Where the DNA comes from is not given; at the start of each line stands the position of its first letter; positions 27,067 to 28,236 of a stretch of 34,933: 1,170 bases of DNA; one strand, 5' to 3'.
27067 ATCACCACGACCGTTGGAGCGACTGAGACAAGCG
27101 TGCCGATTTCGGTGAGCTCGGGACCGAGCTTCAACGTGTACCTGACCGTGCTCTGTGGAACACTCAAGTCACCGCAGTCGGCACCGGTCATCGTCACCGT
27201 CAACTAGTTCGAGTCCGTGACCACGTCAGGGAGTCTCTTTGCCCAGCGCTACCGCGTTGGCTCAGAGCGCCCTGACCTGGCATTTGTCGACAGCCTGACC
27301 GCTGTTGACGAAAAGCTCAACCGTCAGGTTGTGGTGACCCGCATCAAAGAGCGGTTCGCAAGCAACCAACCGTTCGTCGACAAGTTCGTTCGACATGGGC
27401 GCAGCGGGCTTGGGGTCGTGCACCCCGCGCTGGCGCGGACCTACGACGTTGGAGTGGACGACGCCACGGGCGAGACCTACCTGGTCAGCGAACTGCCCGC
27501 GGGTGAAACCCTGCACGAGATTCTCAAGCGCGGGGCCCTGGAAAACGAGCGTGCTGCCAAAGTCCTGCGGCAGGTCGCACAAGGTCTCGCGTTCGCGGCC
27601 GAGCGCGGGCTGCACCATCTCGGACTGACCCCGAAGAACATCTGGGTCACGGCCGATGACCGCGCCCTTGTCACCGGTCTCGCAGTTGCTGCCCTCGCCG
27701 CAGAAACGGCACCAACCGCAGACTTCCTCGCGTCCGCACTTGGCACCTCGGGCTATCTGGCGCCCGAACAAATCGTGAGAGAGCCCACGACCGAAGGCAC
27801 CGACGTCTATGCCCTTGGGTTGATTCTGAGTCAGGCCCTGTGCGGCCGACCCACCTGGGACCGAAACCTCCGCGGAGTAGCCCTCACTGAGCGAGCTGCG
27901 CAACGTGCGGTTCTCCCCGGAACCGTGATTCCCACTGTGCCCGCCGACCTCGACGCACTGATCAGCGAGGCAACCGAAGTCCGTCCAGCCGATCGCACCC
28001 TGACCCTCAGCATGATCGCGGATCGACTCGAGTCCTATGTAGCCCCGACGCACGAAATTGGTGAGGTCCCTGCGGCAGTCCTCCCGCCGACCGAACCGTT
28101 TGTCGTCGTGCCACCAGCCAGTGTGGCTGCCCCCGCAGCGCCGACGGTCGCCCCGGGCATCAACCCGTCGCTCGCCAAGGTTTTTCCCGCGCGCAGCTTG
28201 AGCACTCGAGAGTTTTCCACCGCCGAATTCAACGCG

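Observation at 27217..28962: The PASTA receptor in the pknB position is a predicted pseudokinase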

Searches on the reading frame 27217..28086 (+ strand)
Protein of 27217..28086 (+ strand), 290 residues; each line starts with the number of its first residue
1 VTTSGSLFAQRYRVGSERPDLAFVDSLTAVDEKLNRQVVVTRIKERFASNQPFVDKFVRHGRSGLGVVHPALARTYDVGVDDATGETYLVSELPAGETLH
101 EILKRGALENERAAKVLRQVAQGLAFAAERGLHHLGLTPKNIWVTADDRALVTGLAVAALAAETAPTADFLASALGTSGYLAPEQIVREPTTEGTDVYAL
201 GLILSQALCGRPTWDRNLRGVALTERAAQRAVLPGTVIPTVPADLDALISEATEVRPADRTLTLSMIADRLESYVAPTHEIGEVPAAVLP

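Call 16: search_solved_structures(query=window:27217-28086:+, show_alignments=5, max_evalue=1e-22)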
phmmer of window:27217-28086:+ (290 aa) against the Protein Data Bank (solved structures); distinct sequences matched with E-value up to 1e-22: 16.
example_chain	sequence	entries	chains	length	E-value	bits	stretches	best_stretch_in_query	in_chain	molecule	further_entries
4ow8_A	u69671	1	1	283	2.6e-26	96.2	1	28-260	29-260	Serine/threonine-protein kinase PknA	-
9tmq_A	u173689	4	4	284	2.6e-26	96.2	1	28-260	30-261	Serine/threonine-protein kinase PknA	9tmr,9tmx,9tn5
6b2q_A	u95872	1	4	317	3.6e-26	95.7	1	28-261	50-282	Serine/threonine-protein kinase PknA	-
4x3f_A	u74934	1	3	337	4.1e-26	95.6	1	28-261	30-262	Serine/threonine-protein kinase PknA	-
1mru_A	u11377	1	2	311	6.1e-26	95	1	6-270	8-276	Probable serine/threonine-protein kinase pknB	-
5u94_A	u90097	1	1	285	6.3e-26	94.9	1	6-265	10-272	Serine/threonine-protein kinase PknB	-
6b2p_A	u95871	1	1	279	6.5e-26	94.9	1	6-265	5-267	Serine/threonine-protein kinase PknB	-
1o6y_A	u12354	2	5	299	7.8e-26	94.6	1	6-265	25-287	SERINE/THREONINE-PROTEIN KINASE PKNB | Probable serine/threonine-protein kinase pknB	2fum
9ruk_A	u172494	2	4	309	1.2e-25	94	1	4-266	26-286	Serine/threonine-protein kinase StkP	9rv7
9ruj_A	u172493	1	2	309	1.3e-25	94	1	4-266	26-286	Serine/threonine-protein kinase StkP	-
9ru3_A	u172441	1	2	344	1.7e-25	93.6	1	4-266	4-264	Serine/threonine-protein kinase StkP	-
6i2p_A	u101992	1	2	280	5.5e-25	91.9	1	7-265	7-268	Serine/threonine-protein kinase PknB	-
3f61_A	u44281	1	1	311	5.7e-25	91.8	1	7-270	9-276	Serine/threonine-protein kinase pknB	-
3ori_A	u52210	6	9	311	7e-25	91.5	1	7-270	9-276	Serine/threonine protein kinase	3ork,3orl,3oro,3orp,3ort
3f69_A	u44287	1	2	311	7.7e-25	91.4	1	7-270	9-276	Serine/threonine-protein kinase pknB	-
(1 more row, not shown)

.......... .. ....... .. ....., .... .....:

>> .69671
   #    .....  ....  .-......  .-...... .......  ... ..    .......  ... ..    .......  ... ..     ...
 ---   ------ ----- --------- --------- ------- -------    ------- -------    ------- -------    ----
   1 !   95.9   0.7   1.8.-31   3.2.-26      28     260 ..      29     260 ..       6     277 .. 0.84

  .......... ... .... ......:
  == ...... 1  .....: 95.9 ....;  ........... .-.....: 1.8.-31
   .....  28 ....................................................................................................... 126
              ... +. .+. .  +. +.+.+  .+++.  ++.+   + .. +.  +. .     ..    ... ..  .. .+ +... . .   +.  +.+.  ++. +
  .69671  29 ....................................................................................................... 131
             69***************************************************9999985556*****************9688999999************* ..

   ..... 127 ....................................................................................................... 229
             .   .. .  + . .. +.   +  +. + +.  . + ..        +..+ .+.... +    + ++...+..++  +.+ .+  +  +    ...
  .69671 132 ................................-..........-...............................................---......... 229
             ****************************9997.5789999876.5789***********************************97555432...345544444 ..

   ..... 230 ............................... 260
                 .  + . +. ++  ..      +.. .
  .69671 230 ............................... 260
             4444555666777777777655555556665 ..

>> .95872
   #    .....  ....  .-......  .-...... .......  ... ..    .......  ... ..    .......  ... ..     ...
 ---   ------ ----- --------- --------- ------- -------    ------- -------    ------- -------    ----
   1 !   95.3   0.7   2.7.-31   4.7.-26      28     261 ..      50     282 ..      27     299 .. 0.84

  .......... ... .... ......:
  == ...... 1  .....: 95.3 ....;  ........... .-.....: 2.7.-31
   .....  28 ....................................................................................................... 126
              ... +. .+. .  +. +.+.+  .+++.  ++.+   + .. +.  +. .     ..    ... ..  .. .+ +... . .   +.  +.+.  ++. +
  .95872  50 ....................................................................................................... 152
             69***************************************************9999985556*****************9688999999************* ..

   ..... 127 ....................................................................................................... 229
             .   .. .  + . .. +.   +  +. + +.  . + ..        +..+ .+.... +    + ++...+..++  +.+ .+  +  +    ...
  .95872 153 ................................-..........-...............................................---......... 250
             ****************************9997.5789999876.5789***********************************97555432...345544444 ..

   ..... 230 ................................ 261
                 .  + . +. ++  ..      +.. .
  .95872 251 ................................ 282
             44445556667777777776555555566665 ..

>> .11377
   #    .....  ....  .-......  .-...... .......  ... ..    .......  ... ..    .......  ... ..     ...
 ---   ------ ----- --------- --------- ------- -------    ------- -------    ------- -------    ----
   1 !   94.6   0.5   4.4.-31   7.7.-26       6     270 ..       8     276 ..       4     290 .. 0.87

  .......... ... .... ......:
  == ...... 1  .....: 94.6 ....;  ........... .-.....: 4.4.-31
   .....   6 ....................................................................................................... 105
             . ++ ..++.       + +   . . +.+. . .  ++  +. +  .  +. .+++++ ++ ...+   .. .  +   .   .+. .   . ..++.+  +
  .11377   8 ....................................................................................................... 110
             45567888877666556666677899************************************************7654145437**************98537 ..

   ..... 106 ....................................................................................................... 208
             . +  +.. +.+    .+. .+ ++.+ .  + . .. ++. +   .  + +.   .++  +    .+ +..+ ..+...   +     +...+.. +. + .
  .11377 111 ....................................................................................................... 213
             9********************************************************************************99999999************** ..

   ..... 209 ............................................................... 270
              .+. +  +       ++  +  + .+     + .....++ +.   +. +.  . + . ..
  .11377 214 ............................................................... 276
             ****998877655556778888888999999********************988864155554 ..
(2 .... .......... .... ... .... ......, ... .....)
